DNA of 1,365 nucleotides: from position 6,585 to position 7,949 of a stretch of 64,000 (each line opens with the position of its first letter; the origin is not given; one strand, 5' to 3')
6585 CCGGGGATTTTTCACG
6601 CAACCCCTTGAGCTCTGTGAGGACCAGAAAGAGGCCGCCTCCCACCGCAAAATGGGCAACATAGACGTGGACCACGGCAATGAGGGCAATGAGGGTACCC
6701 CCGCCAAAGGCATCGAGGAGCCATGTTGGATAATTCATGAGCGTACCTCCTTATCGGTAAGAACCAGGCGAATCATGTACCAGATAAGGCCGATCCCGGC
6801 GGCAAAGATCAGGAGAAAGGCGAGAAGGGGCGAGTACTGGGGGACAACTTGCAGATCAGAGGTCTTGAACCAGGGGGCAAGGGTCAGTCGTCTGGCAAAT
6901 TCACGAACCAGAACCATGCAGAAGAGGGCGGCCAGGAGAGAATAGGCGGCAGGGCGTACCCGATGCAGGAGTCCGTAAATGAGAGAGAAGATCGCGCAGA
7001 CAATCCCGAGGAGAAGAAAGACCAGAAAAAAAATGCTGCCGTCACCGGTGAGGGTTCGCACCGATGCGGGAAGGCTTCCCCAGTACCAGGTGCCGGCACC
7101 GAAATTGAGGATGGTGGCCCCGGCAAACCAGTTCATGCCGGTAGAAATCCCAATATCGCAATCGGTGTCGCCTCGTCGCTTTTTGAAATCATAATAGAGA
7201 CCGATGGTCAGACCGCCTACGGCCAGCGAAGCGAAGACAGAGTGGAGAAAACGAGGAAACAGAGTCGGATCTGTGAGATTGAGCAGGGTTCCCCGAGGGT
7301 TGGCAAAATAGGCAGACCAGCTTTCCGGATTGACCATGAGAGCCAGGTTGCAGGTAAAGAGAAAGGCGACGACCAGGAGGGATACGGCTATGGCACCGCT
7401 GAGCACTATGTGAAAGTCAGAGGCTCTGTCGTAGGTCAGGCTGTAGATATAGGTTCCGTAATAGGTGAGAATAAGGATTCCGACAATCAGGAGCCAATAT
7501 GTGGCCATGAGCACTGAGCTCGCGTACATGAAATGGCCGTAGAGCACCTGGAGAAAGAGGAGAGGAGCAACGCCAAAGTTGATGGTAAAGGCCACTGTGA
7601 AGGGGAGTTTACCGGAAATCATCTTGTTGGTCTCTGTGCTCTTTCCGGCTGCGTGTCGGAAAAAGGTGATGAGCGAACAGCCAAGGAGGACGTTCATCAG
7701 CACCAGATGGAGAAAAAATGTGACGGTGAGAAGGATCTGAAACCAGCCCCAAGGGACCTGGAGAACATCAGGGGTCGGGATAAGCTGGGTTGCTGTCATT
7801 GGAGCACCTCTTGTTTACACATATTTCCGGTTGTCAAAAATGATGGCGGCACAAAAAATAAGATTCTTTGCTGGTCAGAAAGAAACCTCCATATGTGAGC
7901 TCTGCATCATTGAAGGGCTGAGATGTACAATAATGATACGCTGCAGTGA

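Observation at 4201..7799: Two-subunit polytopic membrane module with a fused class-I c + seven-haem periplasmic tail, possibly an uncharacterised cytochrome-bd-superfamily relative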

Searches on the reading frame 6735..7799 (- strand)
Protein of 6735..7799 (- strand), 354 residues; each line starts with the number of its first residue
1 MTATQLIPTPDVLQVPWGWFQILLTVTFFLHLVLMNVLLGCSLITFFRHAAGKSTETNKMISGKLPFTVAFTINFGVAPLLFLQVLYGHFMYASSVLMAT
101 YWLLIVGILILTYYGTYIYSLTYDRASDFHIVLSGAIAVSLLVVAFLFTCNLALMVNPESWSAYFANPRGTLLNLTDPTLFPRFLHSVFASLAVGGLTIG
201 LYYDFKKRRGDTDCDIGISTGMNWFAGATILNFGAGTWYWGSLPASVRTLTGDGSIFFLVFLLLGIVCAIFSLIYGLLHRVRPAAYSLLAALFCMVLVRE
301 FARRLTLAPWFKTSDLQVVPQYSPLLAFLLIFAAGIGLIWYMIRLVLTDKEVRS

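Call 3: search_protein_families(library=pfam, proteins=[window:6735-7799:-], max_evalue=1)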
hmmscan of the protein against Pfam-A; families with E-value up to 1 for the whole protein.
window:6735-7799:- (354 aa): 1 family
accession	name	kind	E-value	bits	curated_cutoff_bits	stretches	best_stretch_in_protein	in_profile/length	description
PF06522.17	B12D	-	0.16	11.8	21.5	1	328-353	10-35/54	NADH-ubiquinone reductase complex 1 MLRQ subunit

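Call 4: search_protein_families(library=ncbifam, proteins=[window:6735-7799:-], max_evalue=1)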
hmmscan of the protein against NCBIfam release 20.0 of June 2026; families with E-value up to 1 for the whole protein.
window:6735-7799:- (354 aa): 1 family
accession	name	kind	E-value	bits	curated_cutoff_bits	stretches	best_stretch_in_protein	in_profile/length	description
NF038087.1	arch_ser_synth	exception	0.94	9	240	1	51-155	51-154/216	archaetidylserine synthase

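Call 10: search_solved_structures(query=window:6735-7799:-, max_evalue=10, show_alignments=2)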
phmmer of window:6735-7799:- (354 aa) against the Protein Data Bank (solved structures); distinct sequences matched with E-value up to 10: 1.
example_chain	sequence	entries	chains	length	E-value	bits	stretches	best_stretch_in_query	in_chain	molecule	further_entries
3jbr_E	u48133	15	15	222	0.25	14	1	255-343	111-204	Voltage-dependent calcium channel gamma-1 subunit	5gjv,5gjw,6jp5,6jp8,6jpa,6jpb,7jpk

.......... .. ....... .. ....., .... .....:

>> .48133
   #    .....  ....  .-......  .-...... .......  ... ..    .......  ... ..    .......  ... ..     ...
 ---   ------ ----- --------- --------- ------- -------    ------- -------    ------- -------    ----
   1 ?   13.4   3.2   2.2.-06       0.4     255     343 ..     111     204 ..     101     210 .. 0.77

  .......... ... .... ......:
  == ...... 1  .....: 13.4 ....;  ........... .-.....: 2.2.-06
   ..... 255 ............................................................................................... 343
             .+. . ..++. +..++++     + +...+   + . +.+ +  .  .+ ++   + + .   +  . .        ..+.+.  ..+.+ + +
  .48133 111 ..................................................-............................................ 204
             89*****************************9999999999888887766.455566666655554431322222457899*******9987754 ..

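Call 12: find_homologous_proteins(query=window:6735-7799:-, max_evalue=0.001)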
Query window:6735-7799:- (354 aa): 1083 proteins with E <= 0.001 among 8000 candidates; the best 120 are listed.
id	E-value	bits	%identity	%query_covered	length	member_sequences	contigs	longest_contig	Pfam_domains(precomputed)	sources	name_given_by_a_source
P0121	1.5e-213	727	92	100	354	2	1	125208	-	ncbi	-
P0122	3.4e-197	673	84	100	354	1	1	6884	-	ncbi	-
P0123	4.3e-195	666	83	100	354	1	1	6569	-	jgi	jgi:hypothetical protein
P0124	4.9e-191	653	81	100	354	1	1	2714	-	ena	-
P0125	1.5e-178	612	77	100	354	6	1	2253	-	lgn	-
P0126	2.0e-177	608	75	100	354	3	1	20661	-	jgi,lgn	jgi:hypothetical protein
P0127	5.7e-176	603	75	100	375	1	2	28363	-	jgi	jgi:hypothetical protein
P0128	4.4e-175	600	75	100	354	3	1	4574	-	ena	-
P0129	1.0e-173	596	74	100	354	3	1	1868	-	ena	-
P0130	3.2e-173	594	74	100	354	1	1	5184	-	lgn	-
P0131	1.4e-172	592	73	100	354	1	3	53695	-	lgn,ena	-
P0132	2.3e-172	591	74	100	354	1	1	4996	-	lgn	-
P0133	3.3e-172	591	73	100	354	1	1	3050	-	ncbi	-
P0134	2.9e-171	588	73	100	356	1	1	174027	-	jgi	jgi:hypothetical protein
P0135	3.6e-171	588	73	100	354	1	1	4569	-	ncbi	-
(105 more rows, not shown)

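Call 43: predict_structure(alignment_id=A2)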
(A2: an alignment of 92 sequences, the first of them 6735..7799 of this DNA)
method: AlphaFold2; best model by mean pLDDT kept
length: 354 residues; sequences in the alignment: 92
mean_pLDDT: 86.8   pTM: 0.85
mean pLDDT of the five models: 86.8, 86.2, 83.2, 82.8, 77.4
residues with pLDDT >= 90: 159; 70-90: 176; 50-70: 16; < 50: 3
segments of 3 or more residues with pLDDT < 50: 352-354
pLDDT, mean of each block of 10 residues (from residue 1): 73 83 91 95 94 85 89 85 85 84 92 93 86 94 94 85 74 80 95 96 90 88 96 94 81 83 96 95 95 94 85 80 73 80 71 45
secondary structure, 60 per line:
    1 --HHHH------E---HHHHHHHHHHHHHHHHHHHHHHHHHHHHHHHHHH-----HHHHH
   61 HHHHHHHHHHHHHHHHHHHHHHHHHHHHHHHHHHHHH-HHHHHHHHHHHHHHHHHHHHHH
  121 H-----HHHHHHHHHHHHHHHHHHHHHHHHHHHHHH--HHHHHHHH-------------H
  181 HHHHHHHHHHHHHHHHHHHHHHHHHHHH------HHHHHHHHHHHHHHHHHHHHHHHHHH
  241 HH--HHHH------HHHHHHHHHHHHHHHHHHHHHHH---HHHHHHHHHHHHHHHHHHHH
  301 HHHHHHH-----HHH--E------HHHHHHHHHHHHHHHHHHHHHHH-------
elements in order: H3-6 H17-50 H56-97 H99-121 H127-156 H159-166 H180-208 H215-242 H245-248 H255-277 H281-307 H325-347

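Call 45: fold_search(model_id=the predicted structure, library=pdb)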
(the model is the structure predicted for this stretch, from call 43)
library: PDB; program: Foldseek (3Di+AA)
matches with E <= 10: 177; with E <= 0.001: 2
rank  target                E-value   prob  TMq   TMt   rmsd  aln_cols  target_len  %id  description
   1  7oy2_C                2.5e-04  1.00  0.69  0.55   6.9       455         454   11  High resolution structure of cytochrome bd-II oxidase from E. coli (released 2021-12-15)
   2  9r2g_A                4.0e-04  1.00  0.69  0.66   5.5       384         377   12  Cytochrome bd II oxidase qOR-2 type from Mycobacterium smegmatis (released 2026-03-04)
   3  6rx4_A                1.9e-03  1.00  0.67  0.52   6.5       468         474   11  THE STRUCTURE OF BD OXIDASE FROM ESCHERICHIA COLI (released 2019-11-20)
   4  7d5i_A                1.9e-03  1.00  0.64  0.53   6.2       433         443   11  Structure of Mycobacterium smegmatis bd complex in the apo-form. (released 2021-06-23)
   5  6rko_A                2.6e-03  1.00  0.59  0.49   7.9       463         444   12  Cryo-EM structure of the E. coli cytochrome bd-I oxidase at 2.68 A resolution (released 2019-10-16)
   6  7ose_B                5.2e-03  1.00  0.58  0.55   7.6       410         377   14  cytochrome bd-II type oxidase with bound aurachin D (released 2021-11-17)
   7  5doq_B                6.1e-03  1.00  0.61  0.65   6.1       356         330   13  The structure of bd oxidase from Geobacillus thermodenitrificans (released 2016-05-04)
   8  7nkz_A                8.5e-03  1.00  0.65  0.52   6.5       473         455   10  Cryo-EM structure of the cytochrome bd oxidase from M. tuberculosis at 2.5 A resolution (released 2021-09-22)
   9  5doq_A                8.8e-03  1.00  0.72  0.60   5.9       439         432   12  The structure of bd oxidase from Geobacillus thermodenitrificans (released 2016-05-04)
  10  9r2g_D                1.2e-02  1.00  0.67  0.71   4.5       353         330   11  Cytochrome bd II oxidase qOR-2 type from Mycobacterium smegmatis (released 2026-03-04)
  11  7oy2_B                1.3e-02  1.00  0.57  0.54   7.1       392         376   13  High resolution structure of cytochrome bd-II oxidase from E. coli (released 2021-12-15)
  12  6rx4_B                3.0e-02  1.00  0.60  0.56   6.3       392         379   12  THE STRUCTURE OF BD OXIDASE FROM ESCHERICHIA COLI (released 2019-11-20)
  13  6rko_B                4.6e-02  1.00  0.60  0.57   6.0       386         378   10  Cryo-EM structure of the E. coli cytochrome bd-I oxidase at 2.68 A resolution (released 2019-10-16)
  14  7d5i_B                7.2e-02  1.00  0.61  0.62   5.7       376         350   13  Structure of Mycobacterium smegmatis bd complex in the apo-form. (released 2021-06-23)
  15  8b4o_B                8.2e-02  1.00  0.55  0.59   6.7       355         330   12  Cryo-EM structure of cytochrome bd oxidase from C. glutamicum (released 2022-12-28)
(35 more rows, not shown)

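Call 48: search_solved_structures(query=A2, max_evalue=10, show_alignments=3)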
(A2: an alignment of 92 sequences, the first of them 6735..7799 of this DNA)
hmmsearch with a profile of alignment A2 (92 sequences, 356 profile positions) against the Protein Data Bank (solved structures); distinct sequences matched with E-value up to 10: 1.
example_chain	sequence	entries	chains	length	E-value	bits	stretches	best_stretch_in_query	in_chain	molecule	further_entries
3jbr_E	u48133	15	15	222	2.5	10.5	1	252-343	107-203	Voltage-dependent calcium channel gamma-1 subunit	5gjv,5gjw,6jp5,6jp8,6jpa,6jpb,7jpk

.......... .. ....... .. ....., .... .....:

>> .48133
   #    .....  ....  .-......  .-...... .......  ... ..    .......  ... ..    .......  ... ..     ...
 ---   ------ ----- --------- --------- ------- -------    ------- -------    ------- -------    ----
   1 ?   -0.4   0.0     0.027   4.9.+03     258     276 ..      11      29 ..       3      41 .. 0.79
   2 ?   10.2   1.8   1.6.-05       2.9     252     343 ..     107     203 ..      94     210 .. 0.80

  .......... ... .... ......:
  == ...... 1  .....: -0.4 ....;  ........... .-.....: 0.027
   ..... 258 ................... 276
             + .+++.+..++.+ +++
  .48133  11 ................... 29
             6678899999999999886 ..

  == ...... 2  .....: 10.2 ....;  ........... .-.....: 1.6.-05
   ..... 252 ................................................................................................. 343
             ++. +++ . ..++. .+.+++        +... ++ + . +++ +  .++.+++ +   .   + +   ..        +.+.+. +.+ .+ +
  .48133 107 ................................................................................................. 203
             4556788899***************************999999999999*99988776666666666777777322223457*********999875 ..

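Call 64: search_protein_representatives(alignment_id=A2)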
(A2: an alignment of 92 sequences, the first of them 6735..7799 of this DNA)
Query: 92 sequences, 356 profile positions. Proteins with E-value up to 0.001 (for the whole library): 1851; up to 1e-10: 1285; up to 1e-30: 552. The best 150 are listed.
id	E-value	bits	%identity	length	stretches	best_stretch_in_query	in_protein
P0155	9.6e-173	590.8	-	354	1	1-356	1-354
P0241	7.9e-153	525.3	-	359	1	1-356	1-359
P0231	1.5e-144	498.1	-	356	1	1-355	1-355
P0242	4.1e-133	460.4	-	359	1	1-350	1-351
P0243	8.9e-125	433.0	-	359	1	1-349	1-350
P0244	4.0e-123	427.6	-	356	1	1-355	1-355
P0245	1.7e-116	405.8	-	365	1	1-354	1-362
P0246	9.0e-116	403.4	-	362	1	1-350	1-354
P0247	6.5e-115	400.6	-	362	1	1-355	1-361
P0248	7.2e-114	397.1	-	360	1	1-350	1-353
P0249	5.7e-109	381.0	-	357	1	1-350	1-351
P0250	7.0e-107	374.2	-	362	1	1-352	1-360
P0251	1.9e-106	372.7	-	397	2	5-211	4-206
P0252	1.1e-104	366.9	-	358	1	1-354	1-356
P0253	1.3e-103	363.4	-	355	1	1-354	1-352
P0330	2.4e-77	277.0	-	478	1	4-316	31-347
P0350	2.4e-73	263.8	-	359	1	5-344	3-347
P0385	6.5e-67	242.7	-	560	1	6-349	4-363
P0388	1.9e-66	241.2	-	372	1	7-346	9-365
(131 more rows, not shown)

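Call 68: find_encoding_contigs(protein=P0385, flank=5000, max_places=2)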
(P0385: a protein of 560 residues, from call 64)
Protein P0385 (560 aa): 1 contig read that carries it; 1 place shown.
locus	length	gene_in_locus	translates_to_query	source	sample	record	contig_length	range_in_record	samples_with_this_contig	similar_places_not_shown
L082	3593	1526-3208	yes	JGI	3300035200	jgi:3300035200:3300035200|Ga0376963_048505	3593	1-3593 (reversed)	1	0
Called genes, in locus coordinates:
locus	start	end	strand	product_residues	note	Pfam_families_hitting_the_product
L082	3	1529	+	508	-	?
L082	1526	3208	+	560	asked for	PF11845:Tll0287-like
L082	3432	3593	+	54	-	?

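Call 69: find_encoding_contigs(protein=P0388, flank=6000, max_places=2)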
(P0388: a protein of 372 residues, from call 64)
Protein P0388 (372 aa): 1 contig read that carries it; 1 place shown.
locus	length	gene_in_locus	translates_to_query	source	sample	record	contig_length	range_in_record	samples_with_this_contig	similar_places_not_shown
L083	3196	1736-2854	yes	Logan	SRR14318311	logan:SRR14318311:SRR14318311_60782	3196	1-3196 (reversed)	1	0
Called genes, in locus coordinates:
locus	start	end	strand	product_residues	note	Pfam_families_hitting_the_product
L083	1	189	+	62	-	?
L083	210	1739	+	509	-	PF01654:Cyt_bd_oxida_I, PF13442:Cytochrome_CBB3 (weak)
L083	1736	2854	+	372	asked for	-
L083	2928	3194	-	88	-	?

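Call 70: find_encoding_contigs(protein=P0330, flank=6000, max_places=2)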
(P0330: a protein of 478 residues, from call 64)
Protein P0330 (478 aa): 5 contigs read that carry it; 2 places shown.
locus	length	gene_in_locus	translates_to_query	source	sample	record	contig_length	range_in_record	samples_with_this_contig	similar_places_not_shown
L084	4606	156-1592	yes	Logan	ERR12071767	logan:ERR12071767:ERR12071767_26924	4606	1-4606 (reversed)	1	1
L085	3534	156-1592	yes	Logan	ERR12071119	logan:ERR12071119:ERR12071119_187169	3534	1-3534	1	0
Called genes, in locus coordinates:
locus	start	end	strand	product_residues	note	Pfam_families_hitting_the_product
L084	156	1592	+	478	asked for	-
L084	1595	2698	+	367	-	PF13442:Cytochrome_CBB3 (weak)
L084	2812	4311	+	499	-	PF22113:Mtrc-MtrF_II-IV_dom (faint), PF14522:Cytochrome_C7 (faint), PF14537:Cytochrom_c3_2 (faint)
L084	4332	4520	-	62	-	-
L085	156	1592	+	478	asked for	-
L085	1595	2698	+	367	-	PF13442:Cytochrome_CBB3 (weak)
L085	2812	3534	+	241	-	?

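Call 71: find_encoding_contigs(protein=P0350, flank=6000, max_places=2)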
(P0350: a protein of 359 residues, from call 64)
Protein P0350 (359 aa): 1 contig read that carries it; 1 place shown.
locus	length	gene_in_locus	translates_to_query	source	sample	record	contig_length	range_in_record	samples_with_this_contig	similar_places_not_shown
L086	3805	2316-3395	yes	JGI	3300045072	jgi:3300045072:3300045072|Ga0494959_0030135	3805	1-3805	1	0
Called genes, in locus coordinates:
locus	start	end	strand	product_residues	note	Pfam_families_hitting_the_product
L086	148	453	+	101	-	PF04077:DsrH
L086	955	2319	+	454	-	PF01654:Cyt_bd_oxida_I, PF13442:Cytochrome_CBB3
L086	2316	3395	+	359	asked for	-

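Call 77: search_protein_families(library=pfam, alignment_id=A4, max_evalue=1)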
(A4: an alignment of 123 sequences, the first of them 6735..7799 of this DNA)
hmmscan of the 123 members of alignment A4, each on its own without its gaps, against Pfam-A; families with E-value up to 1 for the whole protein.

A. member 1, window:6735-7799:- (354 aa): 1 family
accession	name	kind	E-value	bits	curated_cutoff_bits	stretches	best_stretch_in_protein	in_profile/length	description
PF06522.17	B12D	-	0.16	11.8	21.5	1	328-353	10-35/54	NADH-ubiquinone reductase complex 1 MLRQ subunit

B. families by the number of members that match (of 123 scanned): 76 families (the first 25 are shown)
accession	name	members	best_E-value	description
PF06127.16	Mpo1-like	2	0.0011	2-hydroxy-palmitic acid dioxygenase Mpo1-like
PF08019.17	EptA_B_N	2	0.007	Phosphoethanolamine transferase EptA/EptB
PF20532.3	DUF6747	2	0.17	Family of unknown function (DUF6747)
PF15820.10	ECSCR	2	0.27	Endothelial cell-specific chemotaxis regulator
PF09771.14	Tmemb_18A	2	0.5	Transmembrane protein 188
PF01654.22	Cyt_bd_oxida_I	1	7.6e-10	Cytochrome bd terminal oxidase subunit I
PF06197.19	DUF998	1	2.6e-05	Protein of unknown function (DUF998)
PF03779.20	SPW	1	0.0009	SPW repeat domain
PF03862.18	SpoVAC_SpoVAEB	1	0.0019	SpoVAC/SpoVAEB sporulation membrane protein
PF03419.18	Peptidase_U4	1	0.0036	Sporulation factor SpoIIGA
PF15816.10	TMEM82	1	0.0041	Transmembrane protein 82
PF02656.20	DUF202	1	0.0067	Domain of unknown function (DUF202)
PF14219.11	DUF4328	1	0.0084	Domain of unknown function (DUF4328)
PF03994.20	DUF350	1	0.0095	Domain of Unknown Function (DUF350)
PF23815.1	DUF7186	1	0.013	Family of unknown function (DUF7186)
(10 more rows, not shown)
